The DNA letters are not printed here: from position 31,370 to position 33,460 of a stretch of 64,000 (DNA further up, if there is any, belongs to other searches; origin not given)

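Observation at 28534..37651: Three-component envelope glycosylation string with a single lipid-carrier GT2, an ArnE/F-like flippase pair and three terminal GT-C-like transferases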

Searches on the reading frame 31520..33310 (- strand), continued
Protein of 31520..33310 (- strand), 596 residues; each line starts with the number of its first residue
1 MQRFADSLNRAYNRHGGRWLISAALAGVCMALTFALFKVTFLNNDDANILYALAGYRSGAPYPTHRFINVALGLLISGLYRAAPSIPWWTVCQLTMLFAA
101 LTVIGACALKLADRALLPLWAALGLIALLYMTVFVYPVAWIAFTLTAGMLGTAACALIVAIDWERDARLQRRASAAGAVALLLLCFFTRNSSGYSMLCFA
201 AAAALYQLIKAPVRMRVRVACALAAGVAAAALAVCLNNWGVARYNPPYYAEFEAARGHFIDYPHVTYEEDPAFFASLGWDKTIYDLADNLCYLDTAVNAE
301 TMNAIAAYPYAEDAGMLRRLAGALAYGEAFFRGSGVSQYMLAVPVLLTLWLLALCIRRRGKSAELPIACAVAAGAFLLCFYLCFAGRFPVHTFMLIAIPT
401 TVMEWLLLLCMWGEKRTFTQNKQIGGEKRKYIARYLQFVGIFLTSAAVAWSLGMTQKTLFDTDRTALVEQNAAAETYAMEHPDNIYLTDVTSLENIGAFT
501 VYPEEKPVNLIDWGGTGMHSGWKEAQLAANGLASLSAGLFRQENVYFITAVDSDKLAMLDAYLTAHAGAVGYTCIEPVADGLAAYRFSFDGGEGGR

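Call 46: search_protein_families(library=pfam, proteins=[L012:2627-3991:+, L012:4118-5149:+, L012:4112-5110:-, L010:4539-5549:+, L010:4653-5573:-, L010:233-1471:+, L010:1529-2398:+, L010:1532-2653:-, L012:3-485:+], max_evalue=0.001)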
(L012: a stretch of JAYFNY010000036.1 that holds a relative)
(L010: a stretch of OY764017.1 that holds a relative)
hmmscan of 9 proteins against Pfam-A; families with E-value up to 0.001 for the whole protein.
L012:2627-3991:+ (454 aa): 0 families

L012:4118-5149:+ (343 aa): 8 families
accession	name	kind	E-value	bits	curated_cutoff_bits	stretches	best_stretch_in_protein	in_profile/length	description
PF01370.27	Epimerase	-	8.3e-45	153.5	20.9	1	9-251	1-240/240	NAD dependent epimerase/dehydratase family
PF16363.11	GDP_Man_Dehyd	-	9.5e-27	94.8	27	1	11-308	2-323/332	GDP-mannose 4,6 dehydratase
PF13460.12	NAD_binding_10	-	5.1e-12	46.5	27.2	1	13-166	1-138/184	NAD(P)H-binding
PF07993.18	NAD_binding_4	-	6.5e-12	45.6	20.1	1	59-199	77-227/258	Male sterility protein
PF01073.25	3Beta_HSD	-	8e-12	45.2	22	1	10-182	1-185/280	3-beta hydroxysteroid dehydrogenase/isomerase family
PF04321.23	RmlD_sub_bind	-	1.2e-09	38.1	27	1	8-273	2-235/287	RmlD substrate binding domain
PF05368.20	NmrA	-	6.9e-07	29.6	27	1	8-117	4-104/298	NmrA-like family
PF02719.21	Polysacc_synt_2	-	0.0003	20.5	20.2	0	9-123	1-131/293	Polysaccharide biosynthesis protein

L012:4112-5110:- (332 aa): 0 families

L010:4539-5549:+ (336 aa): 8 families
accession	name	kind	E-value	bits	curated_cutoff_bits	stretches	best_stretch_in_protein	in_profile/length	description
PF01370.27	Epimerase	-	1.1e-46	159.7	20.9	1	2-244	1-240/240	NAD dependent epimerase/dehydratase family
PF16363.11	GDP_Man_Dehyd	-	1.1e-25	91.3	27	1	4-302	2-324/332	GDP-mannose 4,6 dehydratase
PF13460.12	NAD_binding_10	-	2e-12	47.8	27.2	1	6-154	1-133/184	NAD(P)H-binding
PF07993.18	NAD_binding_4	-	7.3e-10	38.9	20.1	1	52-184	77-219/258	Male sterility protein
PF04321.23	RmlD_sub_bind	-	8.6e-10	38.6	27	1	2-266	3-235/287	RmlD substrate binding domain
PF01073.25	3Beta_HSD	-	1.8e-09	37.5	22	1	3-153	1-158/280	3-beta hydroxysteroid dehydrogenase/isomerase family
PF05368.20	NmrA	-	5.2e-08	33.3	27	1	2-112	5-106/298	NmrA-like family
PF02254.24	TrkA_N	-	0.00014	22.6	23.8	1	2-70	1-68/116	TrkA-N domain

L010:4653-5573:- (306 aa): 0 families

L010:233-1471:+ (412 aa): 13 families
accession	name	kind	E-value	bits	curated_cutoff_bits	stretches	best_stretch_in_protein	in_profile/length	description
PF10672.15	Methyltrans_SAM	-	3e-26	92.8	27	1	191-409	77-285/286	S-adenosylmethionine-dependent methyltransferase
PF17785.7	PUA_3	-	2e-20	72.8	22.6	1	16-76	3-63/64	PUA-like domain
PF13847.12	Methyltransf_31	-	5.8e-15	55.7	27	1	237-360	3-114/145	Methyltransferase domain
PF03602.21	Cons_hypoth95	-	4.3e-12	46.5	24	1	230-320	36-123/182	Conserved hypothetical protein 95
PF13649.12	Methyltransf_25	-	4.6e-09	37.3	27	1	241-315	1-70/97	Methyltransferase domain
PF05175.20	MTS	-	5.3e-08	33.1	23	1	237-356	31-141/170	Methyltransferase small domain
PF06325.19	PrmA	-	1.9e-07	31.3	22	1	236-297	160-222/296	Ribosomal protein L11 methyltransferase (PrmA)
PF02475.24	TRM5-TYW2_MTfase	-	2.7e-06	27.9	28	1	203-315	4-110/164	TRM5/TYW2 methyltransferase domain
PF01170.24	UPF0020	-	1.6e-05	25.2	22.3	1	261-354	77-165/197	RMKL-like, methyltransferase domain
PF09445.16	Methyltransf_15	-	2.2e-05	24.5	22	1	240-319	3-81/165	RNA cap guanine-N2 methyltransferase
PF01728.25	FtsJ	-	0.00011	22.6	24.1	1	234-327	17-109/181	FtsJ-like methyltransferase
PF08241.18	Methyltransf_11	-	0.00014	22.8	21.2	1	248-314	7-65/95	Methyltransferase domain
PF01596.23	Methyltransf_3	-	0.0002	21.1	22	1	234-316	41-127/204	O-methyltransferase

L010:1529-2398:+ (289 aa): 0 families

L010:1532-2653:- (373 aa): 1 family
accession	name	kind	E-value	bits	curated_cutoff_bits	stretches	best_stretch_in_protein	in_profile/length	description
PF01263.26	Aldose_epim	-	1.2e-86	291.3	27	1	44-368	2-299/299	Aldose 1-epimerase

L012:3-485:+ (160 aa): 0 families

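Call 58: find_encoding_contigs(protein=P0046, flank=8000, max_places=1)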
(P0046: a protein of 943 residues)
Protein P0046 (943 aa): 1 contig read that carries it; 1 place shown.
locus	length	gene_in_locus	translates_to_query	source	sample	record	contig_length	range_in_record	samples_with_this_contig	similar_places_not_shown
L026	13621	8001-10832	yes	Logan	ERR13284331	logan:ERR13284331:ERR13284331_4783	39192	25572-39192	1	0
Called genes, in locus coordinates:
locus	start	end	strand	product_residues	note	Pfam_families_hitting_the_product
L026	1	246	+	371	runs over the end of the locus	PF01757:Acyl_transf_3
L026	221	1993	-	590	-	-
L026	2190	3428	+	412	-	PF02786:CPSase_L_D2 (weak), PF02222:ATP-grasp (weak), PF07478:Dala_Dala_lig_C, PF13535:ATP-grasp_4, PF18603:LAL_C2 (weak)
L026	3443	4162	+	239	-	PF01177:Asp_Glu_race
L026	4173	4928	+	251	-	PF01113:DapB_N, PF05173:DapB_C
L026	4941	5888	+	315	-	PF00535:Glycos_transf_2, PF10111:Glyco_tranf_2_2, PF13641:Glyco_tranf_2_3 (weak)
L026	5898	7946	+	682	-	PF08218:Citrate_ly_lig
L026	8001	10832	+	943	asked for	PF01757:Acyl_transf_3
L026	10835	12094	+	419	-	-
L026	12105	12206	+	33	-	-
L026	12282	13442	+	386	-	PF01041:DegT_DnrJ_EryC1, PF00155:Aminotran_1_2, PF00266:Aminotran_5 (weak)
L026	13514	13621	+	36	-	?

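Call 59: find_encoding_contigs(protein=P0055, flank=8000, max_places=1)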
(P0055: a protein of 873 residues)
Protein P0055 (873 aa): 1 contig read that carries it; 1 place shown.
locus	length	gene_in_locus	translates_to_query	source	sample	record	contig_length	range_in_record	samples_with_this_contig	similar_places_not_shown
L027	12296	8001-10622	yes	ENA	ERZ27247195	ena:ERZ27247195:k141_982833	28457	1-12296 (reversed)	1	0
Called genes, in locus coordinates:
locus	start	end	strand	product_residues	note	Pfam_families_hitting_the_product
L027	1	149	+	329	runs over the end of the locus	PF17101:Stealth_CR1, PF11380:Stealth_CR2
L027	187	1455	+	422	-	PF04464:Glyphos_transf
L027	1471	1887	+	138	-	PF01467:CTP_transf_like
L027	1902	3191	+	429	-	PF04464:Glyphos_transf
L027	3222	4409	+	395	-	PF13439:Glyco_transf_4 (faint), PF20706:GT4-conflict, PF00534:Glycos_transf_1, PF13692:Glyco_trans_1_4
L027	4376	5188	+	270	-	PF01061:ABC2_membrane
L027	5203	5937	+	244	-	PF00005:ABC_tran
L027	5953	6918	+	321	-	PF21910:GH85_C (faint)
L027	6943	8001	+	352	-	PF03009:GDPD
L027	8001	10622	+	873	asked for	-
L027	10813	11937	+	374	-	PF01041:DegT_DnrJ_EryC1, PF00155:Aminotran_1_2, PF00266:Aminotran_5 (weak)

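Call 60: find_encoding_contigs(protein=P0100, flank=8000, max_places=1)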
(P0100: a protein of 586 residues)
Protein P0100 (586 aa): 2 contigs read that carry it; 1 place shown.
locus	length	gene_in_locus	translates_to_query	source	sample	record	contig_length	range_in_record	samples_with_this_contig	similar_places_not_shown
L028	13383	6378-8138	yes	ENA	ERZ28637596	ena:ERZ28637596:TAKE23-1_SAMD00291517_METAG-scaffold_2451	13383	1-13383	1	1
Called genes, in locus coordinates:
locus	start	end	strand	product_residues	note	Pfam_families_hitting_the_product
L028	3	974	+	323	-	?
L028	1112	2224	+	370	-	PF13450:NAD_binding_8, PF01593:Amino_oxidase (weak), PF03275:GLF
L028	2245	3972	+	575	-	-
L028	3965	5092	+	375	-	PF01041:DegT_DnrJ_EryC1, PF00155:Aminotran_1_2, PF00266:Aminotran_5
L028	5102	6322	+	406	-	PF01943:Polysacc_synt (faint), PF13440:Polysacc_synt_3 (weak), PF01554:MatE (weak)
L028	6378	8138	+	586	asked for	-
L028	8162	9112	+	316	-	PF13527:Acetyltransf_9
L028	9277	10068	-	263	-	PF02371:Transposase_20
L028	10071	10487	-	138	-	PF01548:DEDD_Tnp_IS110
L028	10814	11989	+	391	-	PF02655:ATP-grasp_3, PF07478:Dala_Dala_lig_C, PF13535:ATP-grasp_4, PF18603:LAL_C2 (weak)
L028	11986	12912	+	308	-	PF00535:Glycos_transf_2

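Call 69: search_protein_families(library=ncbifam, proteins=[L012:4118-5149:+, L010:4539-5549:+, L012:2627-3991:+], max_evalue=0.00001)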
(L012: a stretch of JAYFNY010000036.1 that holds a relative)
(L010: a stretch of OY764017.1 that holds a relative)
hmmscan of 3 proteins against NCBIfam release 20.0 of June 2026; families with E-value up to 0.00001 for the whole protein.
L012:4118-5149:+ (343 aa): 20 families
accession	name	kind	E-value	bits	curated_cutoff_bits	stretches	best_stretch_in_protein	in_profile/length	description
TIGR01181.1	dTDP_gluc_dehyt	equivalog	1.2e-25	90.3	365.1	1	9-309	2-299/321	dTDP-glucose 4,6-dehydratase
TIGR01179.1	galE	equivalog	2.8e-23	82.3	262.3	1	9-326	2-328/332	UDP-glucose 4-epimerase GalE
TIGR04180.1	EDH_00030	hypoth_equivalog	2.1e-19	69.7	475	1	9-308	1-296/297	NAD-dependent 4,6-dehydratase LegB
TIGR02197.1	heptose_epim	equivalog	1.1e-12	47.7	274.6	1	9-278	1-269/316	ADP-glyceromanno-heptose 6-epimerase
NF047922.1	GDPFucSynFcl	equivalog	2.1e-12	47.2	500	1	7-312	3-292/308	GDP-L-fucose synthase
NF042422.1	oxyalk_red_OleD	equivalog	3e-11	43.3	580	1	9-181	3-171/329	2-alkyl-3-oxoalkanoate reductase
NF007490.0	PRK10084.1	subfamily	4.1e-11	42.5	649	1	90-307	94-320/361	dTDP-glucose 4,6-dehydratase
NF011728.1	PRK15181.1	equivalog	5.3e-11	42.1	760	1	94-254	115-267/348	Vi polysaccharide biosynthesis UDP-N-acetylglucosaminuronic acid C-4 epimerase TviC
TIGR01746.1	Thioester-redct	subfamily_domain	1.5e-10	40.9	213.35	1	59-178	77-195/371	thioester reductase domain-containing protein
NF007956.0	PRK10675.1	subfamily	3.2e-10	39.7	394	1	9-325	3-331/338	UDP-glucose 4-epimerase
TIGR03466.1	HpnA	hypoth_equivalog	2.5e-09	36.5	367.65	1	9-173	3-165/327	hopanoid-associated sugar epimerase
NF007582.0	PRK10217.1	equivalog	2.6e-09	36.6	698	1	45-307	47-317/355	dTDP-glucose 4,6-dehydratase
TIGR01214.1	rmlD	equivalog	2.8e-08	33.2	224.05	1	9-273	2-230/285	dTDP-4-dehydrorhamnose reductase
NF043036.1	ErythonDh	equivalog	3.3e-08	33.1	325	1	9-177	3-178/321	D-erythronate dehydrogenase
TIGR02622.1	CDP_4_6_dhtase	equivalog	5.3e-08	32.4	278.45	1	8-167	6-173/352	CDP-glucose 4,6-dehydratase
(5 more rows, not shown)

L010:4539-5549:+ (336 aa): 23 families
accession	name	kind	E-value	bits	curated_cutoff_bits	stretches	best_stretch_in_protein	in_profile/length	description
TIGR01179.1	galE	equivalog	6e-25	87.8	262.3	1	2-319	2-328/332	UDP-glucose 4-epimerase GalE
TIGR01181.1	dTDP_gluc_dehyt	equivalog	5.2e-24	84.9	365.1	1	2-302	2-299/321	dTDP-glucose 4,6-dehydratase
TIGR04180.1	EDH_00030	hypoth_equivalog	2e-19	69.8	475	1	2-301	1-296/297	NAD-dependent 4,6-dehydratase LegB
TIGR02197.1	heptose_epim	equivalog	4.4e-17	62.2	274.6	1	2-311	1-309/316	ADP-glyceromanno-heptose 6-epimerase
NF007956.0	PRK10675.1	subfamily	9.8e-13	47.9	394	1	2-319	3-332/338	UDP-glucose 4-epimerase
NF011728.1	PRK15181.1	equivalog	8.9e-12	44.7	760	1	85-253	113-273/348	Vi polysaccharide biosynthesis UDP-N-acetylglucosaminuronic acid C-4 epimerase TviC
NF043036.1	ErythonDh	equivalog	1.3e-10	41.1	325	1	2-170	3-178/321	D-erythronate dehydrogenase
NF042422.1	oxyalk_red_OleD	equivalog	2e-10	40.5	580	1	2-175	3-172/329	2-alkyl-3-oxoalkanoate reductase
TIGR03466.1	HpnA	hypoth_equivalog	2.4e-10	39.8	367.65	1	3-166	4-165/327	hopanoid-associated sugar epimerase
NF047922.1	GDPFucSynFcl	equivalog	4.8e-10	39.4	500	1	2-276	5-267/308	GDP-L-fucose synthase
NF007490.0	PRK10084.1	subfamily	9.9e-10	37.9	649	1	83-302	94-322/361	dTDP-glucose 4,6-dehydratase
NF041293.1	G6PDh_Azf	equivalog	5.1e-09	35.9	400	1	2-168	5-179/252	NAD-dependent glucose-6-phosphate dehydrogenase Azf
NF058621.1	DiazavRedAvaA7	equivalog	3e-08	33.7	400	1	2-177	3-177/304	3-diazoavenalumate denitrifying reductase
NF007582.0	PRK10217.1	equivalog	6.5e-08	32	698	1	83-302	95-319/355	dTDP-glucose 4,6-dehydratase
TIGR01746.1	Thioester-redct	subfamily_domain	6.6e-08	32.2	213.35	0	52-168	77-192/371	thioester reductase domain-containing protein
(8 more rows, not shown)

L012:2627-3991:+ (454 aa): 0 families

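Call 77: search_protein_families(library=pfam, proteins=[L022:5616-6917:+, L022:7561-8064:+, L022:8070-8837:+, L022:8853-9965:+, L022:9149-11707:+, L022:11731-13119:+, L022:13458-15140:+, L022:14811-16202:-, L022:16332-17687:-, L022:3873-4871:-], max_evalue=0.001)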
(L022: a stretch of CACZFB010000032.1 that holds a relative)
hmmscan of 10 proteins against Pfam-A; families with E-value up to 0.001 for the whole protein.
L022:5616-6917:+ (433 aa): 2 families
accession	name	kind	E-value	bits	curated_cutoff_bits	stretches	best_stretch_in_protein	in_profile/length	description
PF13240.11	Zn_Ribbon_1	-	4.7e-05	23.5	25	1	95-116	2-23/23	zinc-ribbon domain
PF12773.13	DZR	-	5.9e-05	23.6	27.3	1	95-117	1-23/45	Double zinc ribbon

L022:7561-8064:+ (167 aa): 2 families
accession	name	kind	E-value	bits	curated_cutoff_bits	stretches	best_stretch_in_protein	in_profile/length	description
PF13470.12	PIN_3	-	1.1e-12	49.2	27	1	8-140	2-114/115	PIN domain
PF01850.27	PIN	-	3.2e-06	28.2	23.6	1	9-142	2-114/120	PIN domain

L022:8070-8837:+ (255 aa): 0 families

L022:8853-9965:+ (370 aa): 1 family
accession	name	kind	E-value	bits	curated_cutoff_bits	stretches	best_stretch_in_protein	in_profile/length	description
PF02517.21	Rce1-like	-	3.8e-15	56.4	22.4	1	176-269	3-93/93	Type II CAAX prenyl endopeptidase Rce1-like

L022:9149-11707:+ (852 aa): 0 families

L022:11731-13119:+ (462 aa): 4 families
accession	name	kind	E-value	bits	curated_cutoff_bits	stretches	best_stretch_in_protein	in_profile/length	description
PF01743.26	PolyA_pol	-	7.9e-21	75.1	23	1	32-156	2-126/126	Poly A polymerase head domain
PF12627.12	PolyA_pol_RNAbd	-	7.8e-05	22.8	22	1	181-240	1-61/64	Probable RNA and SrmB- binding site of polymerase A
PF13735.12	tRNA_NucTran2_2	-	0.00012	22.5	27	1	317-444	25-135/149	tRNA nucleotidyltransferase domain 2 putative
PF01966.28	HD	-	0.0002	22.1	22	1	257-344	1-89/116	HD domain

L022:13458-15140:+ (560 aa): 0 families

L022:14811-16202:- (463 aa): 7 families
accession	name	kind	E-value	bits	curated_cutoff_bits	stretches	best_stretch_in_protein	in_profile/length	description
PF00132.30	Hexapep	-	1e-28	98.2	27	4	396-430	1-35/36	Bacterial transferase hexapeptide (six repeats)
PF12804.13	NTP_transf_3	-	5.1e-19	69.5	27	1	5-130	1-121/160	MobA-like NTP transferase domain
PF00483.29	NTP_transferase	-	1e-16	61.7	21.2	1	5-222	2-223/245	Nucleotidyl transferase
PF14602.12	Hexapep_2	-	5.5e-12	45.6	27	1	396-430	1-33/34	Hexapeptide repeat of succinyl-transferase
PF25084.1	LbH_EIF2B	-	7.8e-12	45.6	54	1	264-352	17-105/105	EIF2B subunit epsilon LbH domain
PF01128.25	IspD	-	3.3e-10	40.6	27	1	4-151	2-143/221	2-C-methyl-D-erythritol 4-phosphate cytidylyltransferase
PF02348.25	CTP_transf_3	-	9.4e-06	26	22.6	1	6-126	3-120/217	Cytidylyltransferase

L022:16332-17687:- (451 aa): 1 family
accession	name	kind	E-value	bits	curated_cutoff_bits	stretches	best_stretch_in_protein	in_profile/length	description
PF00654.25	Voltage_CLC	-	1.8e-21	77.1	24.8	1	109-439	22-342/346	Voltage gated chloride channel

L022:3873-4871:- (332 aa): 1 family
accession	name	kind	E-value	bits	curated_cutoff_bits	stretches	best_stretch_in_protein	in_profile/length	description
PF07751.16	Abi_2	-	1.3e-31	110.8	25.6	1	49-266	1-184/184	Abi-like protein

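Call 80: search_protein_families(library=pfam, proteins=[P0076, P0099, P0112, P0116, P0129, P0139, P0150, P0161, P0154, P0065], max_evalue=0.001)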
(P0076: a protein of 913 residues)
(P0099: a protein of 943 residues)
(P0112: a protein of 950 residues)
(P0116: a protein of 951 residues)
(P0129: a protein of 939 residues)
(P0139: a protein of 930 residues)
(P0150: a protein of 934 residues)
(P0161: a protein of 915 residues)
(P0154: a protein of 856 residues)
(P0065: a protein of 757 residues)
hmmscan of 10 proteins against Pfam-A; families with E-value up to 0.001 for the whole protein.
P0076 (913 aa): 1 family
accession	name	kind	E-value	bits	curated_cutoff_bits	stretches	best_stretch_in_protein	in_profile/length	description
PF01757.29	Acyl_transf_3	-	9.3e-15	54.9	31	1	9-333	7-324/326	Acyltransferase domain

P0099 (943 aa): 1 family
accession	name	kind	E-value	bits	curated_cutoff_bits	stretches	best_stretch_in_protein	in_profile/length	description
PF01757.29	Acyl_transf_3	-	1e-15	58.1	31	1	13-334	6-324/326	Acyltransferase domain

P0112 (950 aa): 1 family
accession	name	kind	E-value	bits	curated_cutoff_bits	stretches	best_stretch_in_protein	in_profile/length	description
PF01757.29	Acyl_transf_3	-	1.8e-10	40.9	31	1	8-335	6-325/326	Acyltransferase domain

P0116 (951 aa): 1 family
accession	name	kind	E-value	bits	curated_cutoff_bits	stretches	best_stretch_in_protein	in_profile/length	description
PF01757.29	Acyl_transf_3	-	2e-11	43.9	31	1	8-335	6-324/326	Acyltransferase domain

P0129 (939 aa): 1 family
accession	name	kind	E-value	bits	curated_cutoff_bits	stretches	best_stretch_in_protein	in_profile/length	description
PF01757.29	Acyl_transf_3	-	2.2e-10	40.6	31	1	8-333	6-324/326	Acyltransferase domain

P0139 (930 aa): 1 family
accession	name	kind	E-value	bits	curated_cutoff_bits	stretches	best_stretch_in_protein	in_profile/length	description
PF04932.20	Wzy_C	-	0.00068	19.9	31.7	1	505-577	2-72/149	O-Antigen ligase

P0150 (934 aa): 0 families

P0161 (915 aa): 0 families

P0154 (856 aa): 0 families

P0065 (757 aa): 1 family
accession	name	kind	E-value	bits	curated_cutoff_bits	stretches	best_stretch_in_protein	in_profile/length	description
PF19127.6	Choline_bind_3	-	2.6e-05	24.5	27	0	678-712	3-37/47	Choline-binding repeat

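Call 82: find_encoding_contigs(protein=P0120, flank=8000, max_places=1)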
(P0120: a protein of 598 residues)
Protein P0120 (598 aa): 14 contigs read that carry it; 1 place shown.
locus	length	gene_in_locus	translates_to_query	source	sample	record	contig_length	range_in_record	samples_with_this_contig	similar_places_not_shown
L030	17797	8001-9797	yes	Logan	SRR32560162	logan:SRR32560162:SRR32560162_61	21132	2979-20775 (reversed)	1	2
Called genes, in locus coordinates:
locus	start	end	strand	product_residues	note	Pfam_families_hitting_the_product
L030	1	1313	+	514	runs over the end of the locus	PF04932:Wzy_C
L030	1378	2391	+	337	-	PF13641:Glyco_tranf_2_3, PF00535:Glycos_transf_2, PF10111:Glyco_tranf_2_2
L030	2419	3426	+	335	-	PF00535:Glycos_transf_2, PF13641:Glyco_tranf_2_3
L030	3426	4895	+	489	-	PF01943:Polysacc_synt, PF03023:MurJ (weak)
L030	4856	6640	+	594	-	-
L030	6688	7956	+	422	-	PF21360:PylC-like_N, PF02655:ATP-grasp_3 (weak), PF07478:Dala_Dala_lig_C, PF02786:CPSase_L_D2, PF13535:ATP-grasp_4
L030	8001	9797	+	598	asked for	-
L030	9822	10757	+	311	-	PF02558:ApbA, PF08546:ApbA_C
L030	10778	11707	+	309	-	PF00535:Glycos_transf_2, PF13641:Glyco_tranf_2_3 (weak)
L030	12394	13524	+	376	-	PF00155:Aminotran_1_2, PF01041:DegT_DnrJ_EryC1, PF00266:Aminotran_5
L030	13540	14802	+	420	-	PF01943:Polysacc_synt (weak)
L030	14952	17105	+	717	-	PF01757:Acyl_transf_3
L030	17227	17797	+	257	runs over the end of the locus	PF08889:WbqC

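Call 83: find_encoding_contigs(protein=P0151, flank=8000, max_places=1)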
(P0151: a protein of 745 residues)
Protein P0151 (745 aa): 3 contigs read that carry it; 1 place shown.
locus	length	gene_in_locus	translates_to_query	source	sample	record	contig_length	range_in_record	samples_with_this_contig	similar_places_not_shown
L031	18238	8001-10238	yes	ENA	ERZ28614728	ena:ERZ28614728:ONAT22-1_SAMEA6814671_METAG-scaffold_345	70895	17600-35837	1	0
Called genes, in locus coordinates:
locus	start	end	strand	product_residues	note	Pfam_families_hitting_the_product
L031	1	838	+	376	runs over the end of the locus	PF00155:Aminotran_1_2, PF01041:DegT_DnrJ_EryC1, PF00266:Aminotran_5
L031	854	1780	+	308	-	-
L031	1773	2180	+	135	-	-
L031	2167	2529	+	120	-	PF00892:EamA (faint)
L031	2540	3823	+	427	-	PF02222:ATP-grasp, PF07478:Dala_Dala_lig_C (weak), PF13535:ATP-grasp_4 (weak)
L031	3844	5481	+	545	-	PF02310:B12-binding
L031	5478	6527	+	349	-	PF01210:NAD_Gly3P_dh_N, PF02558:ApbA, PF02317:Octopine_DH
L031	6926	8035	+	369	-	PF00149:Metallophos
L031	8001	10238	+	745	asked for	-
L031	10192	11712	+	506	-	-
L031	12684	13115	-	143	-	-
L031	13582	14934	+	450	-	PF13860:FlgD_ig (faint), PF05345:He_PIG (faint), PF01832:Glucosaminidase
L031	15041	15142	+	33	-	-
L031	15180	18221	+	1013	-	PF00149:Metallophos, PF24406:nSTAND_NTPase4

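Call 84: find_encoding_contigs(protein=P0087, flank=8000, max_places=1)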
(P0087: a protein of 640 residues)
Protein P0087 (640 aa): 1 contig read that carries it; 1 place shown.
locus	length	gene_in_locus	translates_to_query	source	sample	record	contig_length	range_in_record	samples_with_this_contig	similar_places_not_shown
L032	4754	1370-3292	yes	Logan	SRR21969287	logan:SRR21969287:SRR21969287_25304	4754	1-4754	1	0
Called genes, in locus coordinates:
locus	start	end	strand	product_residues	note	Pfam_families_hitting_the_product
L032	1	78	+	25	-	?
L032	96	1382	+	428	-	PF21360:PylC-like_N (weak), PF18130:ATPgrasp_N (weak), PF02786:CPSase_L_D2 (weak), PF07478:Dala_Dala_lig_C (weak), PF13535:ATP-grasp_4 (weak)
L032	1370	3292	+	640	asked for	-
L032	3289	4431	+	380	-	PF02655:ATP-grasp_3, PF07478:Dala_Dala_lig_C (weak), PF13535:ATP-grasp_4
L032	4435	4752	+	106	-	?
